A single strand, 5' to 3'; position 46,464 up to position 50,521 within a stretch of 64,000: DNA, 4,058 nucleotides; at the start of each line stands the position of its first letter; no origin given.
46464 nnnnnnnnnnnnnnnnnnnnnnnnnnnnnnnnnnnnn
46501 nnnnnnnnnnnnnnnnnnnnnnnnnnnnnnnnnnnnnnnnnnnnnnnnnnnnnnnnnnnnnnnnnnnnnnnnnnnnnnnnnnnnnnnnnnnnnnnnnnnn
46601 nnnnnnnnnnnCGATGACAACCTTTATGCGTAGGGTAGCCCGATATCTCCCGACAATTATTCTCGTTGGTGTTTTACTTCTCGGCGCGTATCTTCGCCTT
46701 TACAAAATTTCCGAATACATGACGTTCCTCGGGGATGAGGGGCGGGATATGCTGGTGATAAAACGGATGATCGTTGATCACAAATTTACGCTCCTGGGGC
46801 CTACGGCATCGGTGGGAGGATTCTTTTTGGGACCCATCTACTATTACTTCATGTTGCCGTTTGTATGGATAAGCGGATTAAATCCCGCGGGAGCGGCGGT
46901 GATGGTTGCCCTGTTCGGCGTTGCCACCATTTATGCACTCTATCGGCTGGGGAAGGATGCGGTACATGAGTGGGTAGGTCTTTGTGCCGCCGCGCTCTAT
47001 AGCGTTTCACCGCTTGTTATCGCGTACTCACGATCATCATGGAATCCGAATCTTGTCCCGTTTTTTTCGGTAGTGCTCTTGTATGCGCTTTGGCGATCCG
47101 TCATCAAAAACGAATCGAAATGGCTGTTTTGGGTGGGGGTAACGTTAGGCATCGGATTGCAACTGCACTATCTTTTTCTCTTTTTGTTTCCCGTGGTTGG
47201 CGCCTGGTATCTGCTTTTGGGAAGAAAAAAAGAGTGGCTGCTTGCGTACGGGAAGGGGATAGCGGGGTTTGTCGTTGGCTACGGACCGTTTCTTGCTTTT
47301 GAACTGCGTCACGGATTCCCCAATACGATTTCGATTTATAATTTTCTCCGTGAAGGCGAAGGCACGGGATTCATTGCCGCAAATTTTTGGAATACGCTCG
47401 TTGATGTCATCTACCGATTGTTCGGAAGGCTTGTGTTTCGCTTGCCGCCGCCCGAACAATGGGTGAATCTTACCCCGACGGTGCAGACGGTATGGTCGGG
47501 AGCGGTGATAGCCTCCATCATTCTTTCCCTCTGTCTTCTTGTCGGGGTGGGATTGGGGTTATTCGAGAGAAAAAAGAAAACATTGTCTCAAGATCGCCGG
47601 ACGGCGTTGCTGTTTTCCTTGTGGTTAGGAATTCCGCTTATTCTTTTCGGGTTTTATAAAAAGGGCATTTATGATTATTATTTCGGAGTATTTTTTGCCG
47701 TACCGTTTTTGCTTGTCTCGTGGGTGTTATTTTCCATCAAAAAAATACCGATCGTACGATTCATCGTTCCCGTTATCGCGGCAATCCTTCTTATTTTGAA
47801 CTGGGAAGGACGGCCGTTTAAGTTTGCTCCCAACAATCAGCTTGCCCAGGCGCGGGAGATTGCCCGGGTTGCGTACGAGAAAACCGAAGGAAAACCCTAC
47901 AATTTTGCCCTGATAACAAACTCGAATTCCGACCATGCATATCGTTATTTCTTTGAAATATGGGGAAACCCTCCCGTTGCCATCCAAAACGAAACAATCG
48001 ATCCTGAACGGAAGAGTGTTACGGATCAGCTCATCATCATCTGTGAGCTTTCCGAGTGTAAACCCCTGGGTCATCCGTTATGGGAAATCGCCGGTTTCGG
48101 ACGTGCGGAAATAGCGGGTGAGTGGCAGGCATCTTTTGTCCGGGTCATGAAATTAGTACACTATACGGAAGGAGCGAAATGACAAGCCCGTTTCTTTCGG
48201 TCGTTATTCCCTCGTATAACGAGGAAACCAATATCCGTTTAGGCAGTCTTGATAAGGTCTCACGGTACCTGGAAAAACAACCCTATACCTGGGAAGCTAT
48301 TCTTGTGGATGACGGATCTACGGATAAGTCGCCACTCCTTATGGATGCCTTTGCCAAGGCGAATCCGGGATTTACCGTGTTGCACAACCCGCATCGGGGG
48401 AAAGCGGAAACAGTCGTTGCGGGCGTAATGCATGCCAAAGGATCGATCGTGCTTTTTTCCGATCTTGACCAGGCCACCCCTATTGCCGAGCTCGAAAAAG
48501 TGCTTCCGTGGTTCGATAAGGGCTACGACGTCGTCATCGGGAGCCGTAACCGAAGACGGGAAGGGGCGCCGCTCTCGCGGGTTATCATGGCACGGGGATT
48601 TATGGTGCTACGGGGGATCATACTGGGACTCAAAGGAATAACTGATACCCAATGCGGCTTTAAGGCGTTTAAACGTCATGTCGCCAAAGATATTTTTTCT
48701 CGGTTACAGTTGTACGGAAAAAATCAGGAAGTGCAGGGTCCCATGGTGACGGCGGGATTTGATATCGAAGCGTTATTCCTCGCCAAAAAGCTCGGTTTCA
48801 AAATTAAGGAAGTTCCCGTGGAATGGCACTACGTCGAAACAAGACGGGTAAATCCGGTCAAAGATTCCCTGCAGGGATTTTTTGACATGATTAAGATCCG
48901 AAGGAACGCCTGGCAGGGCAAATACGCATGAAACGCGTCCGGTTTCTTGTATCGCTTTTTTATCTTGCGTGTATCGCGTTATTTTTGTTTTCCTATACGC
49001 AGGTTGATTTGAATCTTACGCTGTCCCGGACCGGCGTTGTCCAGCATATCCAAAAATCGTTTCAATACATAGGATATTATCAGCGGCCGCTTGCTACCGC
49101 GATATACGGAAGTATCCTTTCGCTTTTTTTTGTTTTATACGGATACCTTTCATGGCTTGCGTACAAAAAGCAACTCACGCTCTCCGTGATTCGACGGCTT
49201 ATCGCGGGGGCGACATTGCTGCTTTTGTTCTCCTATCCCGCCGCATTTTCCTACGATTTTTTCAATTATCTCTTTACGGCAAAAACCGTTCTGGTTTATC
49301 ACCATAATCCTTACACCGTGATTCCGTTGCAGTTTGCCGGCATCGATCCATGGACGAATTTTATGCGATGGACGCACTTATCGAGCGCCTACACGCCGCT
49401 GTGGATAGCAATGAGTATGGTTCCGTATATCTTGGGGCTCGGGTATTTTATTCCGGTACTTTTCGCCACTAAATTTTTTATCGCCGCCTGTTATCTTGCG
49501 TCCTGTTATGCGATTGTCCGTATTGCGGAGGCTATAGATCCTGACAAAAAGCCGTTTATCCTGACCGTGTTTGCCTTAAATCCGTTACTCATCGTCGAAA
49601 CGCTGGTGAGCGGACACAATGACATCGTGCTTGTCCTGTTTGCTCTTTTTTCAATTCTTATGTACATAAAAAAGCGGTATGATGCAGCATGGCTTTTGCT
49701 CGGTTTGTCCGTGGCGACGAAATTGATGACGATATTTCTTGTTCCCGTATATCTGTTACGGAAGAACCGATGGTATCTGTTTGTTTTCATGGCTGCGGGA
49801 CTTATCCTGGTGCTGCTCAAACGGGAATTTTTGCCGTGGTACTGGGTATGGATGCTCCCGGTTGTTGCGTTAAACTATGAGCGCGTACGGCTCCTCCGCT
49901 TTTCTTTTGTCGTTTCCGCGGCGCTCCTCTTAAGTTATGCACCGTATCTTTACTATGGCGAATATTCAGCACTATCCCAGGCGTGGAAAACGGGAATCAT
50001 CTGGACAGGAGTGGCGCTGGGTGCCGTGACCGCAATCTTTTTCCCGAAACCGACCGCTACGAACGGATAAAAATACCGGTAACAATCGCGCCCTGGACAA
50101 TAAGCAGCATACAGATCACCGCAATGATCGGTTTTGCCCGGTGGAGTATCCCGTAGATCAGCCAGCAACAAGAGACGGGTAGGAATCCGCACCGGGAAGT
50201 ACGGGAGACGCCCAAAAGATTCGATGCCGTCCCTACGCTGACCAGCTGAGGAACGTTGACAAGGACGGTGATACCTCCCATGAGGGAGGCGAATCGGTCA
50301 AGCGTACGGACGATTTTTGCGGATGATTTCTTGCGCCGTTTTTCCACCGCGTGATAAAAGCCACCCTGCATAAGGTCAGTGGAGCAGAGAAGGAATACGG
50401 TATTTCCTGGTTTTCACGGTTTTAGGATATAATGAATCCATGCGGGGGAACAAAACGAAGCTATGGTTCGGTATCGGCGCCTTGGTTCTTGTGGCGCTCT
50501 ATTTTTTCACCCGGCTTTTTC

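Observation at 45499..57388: Lipid-linked glycan assembly system with an unusually high density of GT-C enzymes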

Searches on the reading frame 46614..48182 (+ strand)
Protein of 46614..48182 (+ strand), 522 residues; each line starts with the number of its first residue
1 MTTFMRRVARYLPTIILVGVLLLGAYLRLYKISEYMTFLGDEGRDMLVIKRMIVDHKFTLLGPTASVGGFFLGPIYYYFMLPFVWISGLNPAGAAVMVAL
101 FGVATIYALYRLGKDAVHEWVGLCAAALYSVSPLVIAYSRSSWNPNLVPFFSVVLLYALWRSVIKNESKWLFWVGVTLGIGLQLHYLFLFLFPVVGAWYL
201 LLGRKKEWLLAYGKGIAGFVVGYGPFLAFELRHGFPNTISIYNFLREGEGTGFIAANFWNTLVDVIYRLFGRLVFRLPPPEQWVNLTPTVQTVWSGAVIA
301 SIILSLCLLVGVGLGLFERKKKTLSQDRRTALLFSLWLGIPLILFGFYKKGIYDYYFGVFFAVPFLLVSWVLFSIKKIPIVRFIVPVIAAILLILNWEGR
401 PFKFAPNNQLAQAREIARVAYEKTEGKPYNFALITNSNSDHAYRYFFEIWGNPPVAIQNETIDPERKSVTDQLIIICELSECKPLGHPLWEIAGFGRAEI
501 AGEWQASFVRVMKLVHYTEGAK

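Call 4: search_protein_families(library=pfam, proteins=[window:46614-48182:+], max_evalue=0.01)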
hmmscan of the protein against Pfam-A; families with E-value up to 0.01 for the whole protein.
window:46614-48182:+ (522 aa): 1 family
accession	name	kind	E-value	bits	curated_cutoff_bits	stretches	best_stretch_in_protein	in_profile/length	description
PF13231.12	PMT_2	-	4.4e-13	50.2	26.1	1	74-210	4-139/160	Dolichyl-phosphate-mannose-protein mannosyltransferase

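Call 12: find_encoding_contigs(protein=window:46614-48182:+, flank=10000, max_places=6)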
Protein window:46614-48182:+ (522 aa): no gene with exactly this product is on record in the collection.

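Call 17: search_protein_families(library=ncbifam, proteins=[window:46614-48182:+], max_evalue=0.001)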
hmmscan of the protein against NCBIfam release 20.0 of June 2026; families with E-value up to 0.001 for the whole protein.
window:46614-48182:+ (522 aa): 1 family
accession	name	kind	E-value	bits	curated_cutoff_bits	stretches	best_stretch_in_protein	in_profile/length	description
TIGR03663.1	TIGR03663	subfamily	1.9e-06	27.2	126.25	1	71-211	50-190/435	flippase activity-associated protein Agl23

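Call 22: search_solved_structures(query=window:46614-48182:+, max_evalue=1)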
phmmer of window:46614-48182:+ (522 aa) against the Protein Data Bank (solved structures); distinct sequences matched with E-value up to 1: 1.
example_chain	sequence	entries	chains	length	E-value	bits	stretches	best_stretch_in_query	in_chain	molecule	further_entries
8e9g_G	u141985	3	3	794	0.63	11.9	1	380-465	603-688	NADH-quinone oxidoreductase subunit G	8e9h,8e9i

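Call 99: search_solved_structures(query=A5, max_evalue=1)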
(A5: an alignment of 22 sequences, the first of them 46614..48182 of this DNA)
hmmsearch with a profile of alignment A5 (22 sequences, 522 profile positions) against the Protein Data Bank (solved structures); distinct sequences matched with E-value up to 1: 0.

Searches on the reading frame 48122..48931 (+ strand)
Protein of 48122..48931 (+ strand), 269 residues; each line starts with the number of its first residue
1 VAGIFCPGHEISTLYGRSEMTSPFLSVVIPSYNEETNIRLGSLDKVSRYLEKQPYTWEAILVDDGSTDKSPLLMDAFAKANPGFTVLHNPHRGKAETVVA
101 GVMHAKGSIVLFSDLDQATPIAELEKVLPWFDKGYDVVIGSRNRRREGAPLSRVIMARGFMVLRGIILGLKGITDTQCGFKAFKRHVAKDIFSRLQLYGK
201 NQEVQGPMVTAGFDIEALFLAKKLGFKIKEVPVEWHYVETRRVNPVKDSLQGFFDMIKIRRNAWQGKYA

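Call 4: search_protein_families(library=pfam, proteins=[window:48122-48931:+], max_evalue=0.01)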
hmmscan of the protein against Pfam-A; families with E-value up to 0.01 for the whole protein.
window:48122-48931:+ (269 aa): 3 families
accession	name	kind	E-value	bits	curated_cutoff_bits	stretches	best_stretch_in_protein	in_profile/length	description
PF00535.33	Glycos_transf_2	-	3.7e-26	92.5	23.3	1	26-192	1-168/168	Glycosyl transferase family 2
PF10111.15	Glyco_tranf_2_2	-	0.00026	21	27.3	1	26-128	1-103/276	Glycosyltransferase like family 2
PF13641.12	Glyco_tranf_2_3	-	0.00035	21.1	27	1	25-243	3-212/230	Glycosyltransferase like family 2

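Call 17: search_protein_families(library=ncbifam, proteins=[window:48179-48931:+], max_evalue=0.001)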
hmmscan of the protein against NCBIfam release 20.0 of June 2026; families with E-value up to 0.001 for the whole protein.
window:48179-48931:+ (250 aa): 16 families
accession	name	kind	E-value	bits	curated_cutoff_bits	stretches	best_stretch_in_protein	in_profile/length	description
NF047588.1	GlcsyltransPgfSStrep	equivalog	4.9e-20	72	500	1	6-179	3-173/308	glycosyltransferase PgfS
NF007986.1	PRK10714.1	equivalog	7.5e-18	64.6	529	1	6-171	8-171/316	undecaprenyl-phosphate 4-deoxy-4-formamido-L-arabinose transferase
NF041391.1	DPhHxTase_Halo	equivalog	4.5e-12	45.4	375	1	12-172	3-153/213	dolichyl-phosphate hexose transferase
TIGR03937.1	PgaC_IcaA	equivalog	7.5e-12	44.9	422.3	1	3-97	44-135/407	poly-beta-1,6-N-acetyl-D-glucosamine synthase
NF007482.0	PRK10073.1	equivalog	1.5e-11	43.9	423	1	3-99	5-97/334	glycosyltransferase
NF041875.1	EPS_EpsD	equivalog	2.3e-11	43.7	370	1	6-119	1-111/325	exopolysaccharide biosynthesis glycosyltransferase EpsD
TIGR04283.1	glyco_like_mftF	equivalog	1.6e-10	41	182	1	6-104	1-89/221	TIGR04283 family arsenosugar biosynthesis glycosyltransferase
NF047683.1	TeichurnBiosyTuaG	equivalog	1.1e-08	35.1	400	1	3-136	5-137/252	teichuronic acid biosynthesis protein TuaG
TIGR04182.1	glyco_TIGR04182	equivalog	1.2e-08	34.7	325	1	7-235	3-212/293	S-layer glycoprotein N-glycosyltransferase AglJ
NF038302.1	EPS_HpsE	equivalog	9.7e-08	31.3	300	1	6-98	3-97/307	hormogonium polysaccharide biosynthesis glycosyltransferase HpsE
NF010496.0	PRK13915.1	equivalog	6.1e-07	28.8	262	1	6-100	33-129/307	glucosyl-3-phosphoglycerate synthase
NF058614.1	PPMAGASynPpgS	equivalog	2.6e-06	27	370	1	8-175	4-168/226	polyprenyl-phospho-N-acetylgalactosaminyl synthase PpgS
TIGR03965.1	mycofact_glyco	equivalog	2.8e-06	26.5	280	1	6-119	76-186/467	mycofactocin biosynthesis glycosyltransferase MftF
TIGR04242.1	nodulat_NodC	equivalog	3.1e-05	23.1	550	1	3-99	47-143/395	chitooligosaccharide synthase NodC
NF050050.1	ProtGlycPglI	equivalog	4.5e-05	23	500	1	4-129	2-125/306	GalNAc(5)-diNAcBac-PP-undecaprenol beta-1,3-glucosyltransferase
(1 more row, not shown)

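Call 57: search_solved_structures(query=window:48179-48931:+, max_evalue=0.00001)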
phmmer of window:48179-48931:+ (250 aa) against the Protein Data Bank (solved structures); distinct sequences matched with E-value up to 0.00001: 10.
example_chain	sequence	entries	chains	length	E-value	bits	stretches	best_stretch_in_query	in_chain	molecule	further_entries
9hwj_A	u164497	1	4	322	4.1e-14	55.6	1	6-170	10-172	Undecaprenyl-phosphate 4-deoxy-4-formamido-L-arabinose transferase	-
9bhc_C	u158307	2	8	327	4.4e-14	55.5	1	6-168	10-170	Undecaprenyl-phosphate 4-deoxy-4-formamido-L-arabinose transferase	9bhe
8vxh_A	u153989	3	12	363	5.7e-14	55.2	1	6-168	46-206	Undecaprenyl-phosphate 4-deoxy-4-formamido-L-arabinose transferase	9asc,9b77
5mlz_A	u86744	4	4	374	1.8e-11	46.9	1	5-171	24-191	Dolichol monophosphate mannose synthase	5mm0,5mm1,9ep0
5eke_A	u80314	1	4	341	3.3e-11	46.1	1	6-168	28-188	Uncharacterized glycosyltransferase sll0501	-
5ekp_C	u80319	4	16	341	3.4e-11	46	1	6-168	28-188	Uncharacterized glycosyltransferase sll0501 | Glycosyltransferase sll0501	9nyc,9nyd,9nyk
9nye_A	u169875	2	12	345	3.5e-11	46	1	6-168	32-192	Glycosyltransferase sll0501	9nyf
5hea_A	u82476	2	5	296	5e-10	42.2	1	5-124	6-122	Putative glycosyltransferase (GalT1)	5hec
6yv7_B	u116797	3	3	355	2.1e-07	33.7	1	4-112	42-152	Glycosyl transferase, family 2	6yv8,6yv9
6yv7_A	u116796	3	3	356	2.1e-07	33.6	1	4-112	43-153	Glycosyl transferase, family 2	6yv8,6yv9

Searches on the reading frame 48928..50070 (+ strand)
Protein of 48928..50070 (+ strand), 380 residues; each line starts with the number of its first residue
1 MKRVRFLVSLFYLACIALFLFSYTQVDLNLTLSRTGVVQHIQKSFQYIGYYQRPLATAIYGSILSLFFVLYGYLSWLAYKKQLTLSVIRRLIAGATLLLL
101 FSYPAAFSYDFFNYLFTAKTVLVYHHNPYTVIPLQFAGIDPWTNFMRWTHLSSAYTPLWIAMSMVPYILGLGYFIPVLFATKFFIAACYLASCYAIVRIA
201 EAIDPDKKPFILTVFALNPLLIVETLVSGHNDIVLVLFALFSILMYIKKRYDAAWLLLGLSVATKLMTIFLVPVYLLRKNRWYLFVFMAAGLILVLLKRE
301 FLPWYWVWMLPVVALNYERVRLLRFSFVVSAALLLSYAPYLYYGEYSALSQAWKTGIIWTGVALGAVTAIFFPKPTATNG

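Call 4: search_protein_families(library=pfam, proteins=[window:48928-50070:+], max_evalue=0.01)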
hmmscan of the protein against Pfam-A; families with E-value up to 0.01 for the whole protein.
window:48928-50070:+ (380 aa): 1 family
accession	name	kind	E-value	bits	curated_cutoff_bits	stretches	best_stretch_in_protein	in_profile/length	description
PF09594.16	GT87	-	3.9e-06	27.2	25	1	155-371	3-212/237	Glycosyltransferase family 87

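Call 17: search_protein_families(library=ncbifam, proteins=[window:48928-50070:+], max_evalue=0.001)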
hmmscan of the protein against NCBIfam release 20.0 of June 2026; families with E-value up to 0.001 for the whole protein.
window:48928-50070:+ (380 aa): 1 family
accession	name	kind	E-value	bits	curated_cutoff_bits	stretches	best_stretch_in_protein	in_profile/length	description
TIGR03459.1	crt_membr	equivalog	2.1e-09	36.8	439.4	1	33-273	24-260/470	alpha-(1->6)-mannopyranosyltransferase A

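Call 101: search_solved_structures(query=A7, max_evalue=1)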
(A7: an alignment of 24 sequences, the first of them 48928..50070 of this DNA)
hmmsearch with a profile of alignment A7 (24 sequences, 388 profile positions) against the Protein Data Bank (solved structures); distinct sequences matched with E-value up to 1: 0.

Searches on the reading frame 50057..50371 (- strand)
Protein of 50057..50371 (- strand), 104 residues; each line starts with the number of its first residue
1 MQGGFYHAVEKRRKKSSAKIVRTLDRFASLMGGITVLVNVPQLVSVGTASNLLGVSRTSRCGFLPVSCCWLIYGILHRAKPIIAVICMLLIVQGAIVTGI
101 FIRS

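Call 38: search_protein_families(library=pfam, proteins=[window:50057-50371:-], max_evalue=0.05)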
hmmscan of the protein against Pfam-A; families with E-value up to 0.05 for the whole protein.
window:50057-50371:- (104 aa): 1 family
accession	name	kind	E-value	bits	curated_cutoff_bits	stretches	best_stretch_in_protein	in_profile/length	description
PF03083.21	MtN3_slv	-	0.038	14.5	23.7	0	66-102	45-80/87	Sugar efflux transporter for intercellular exchange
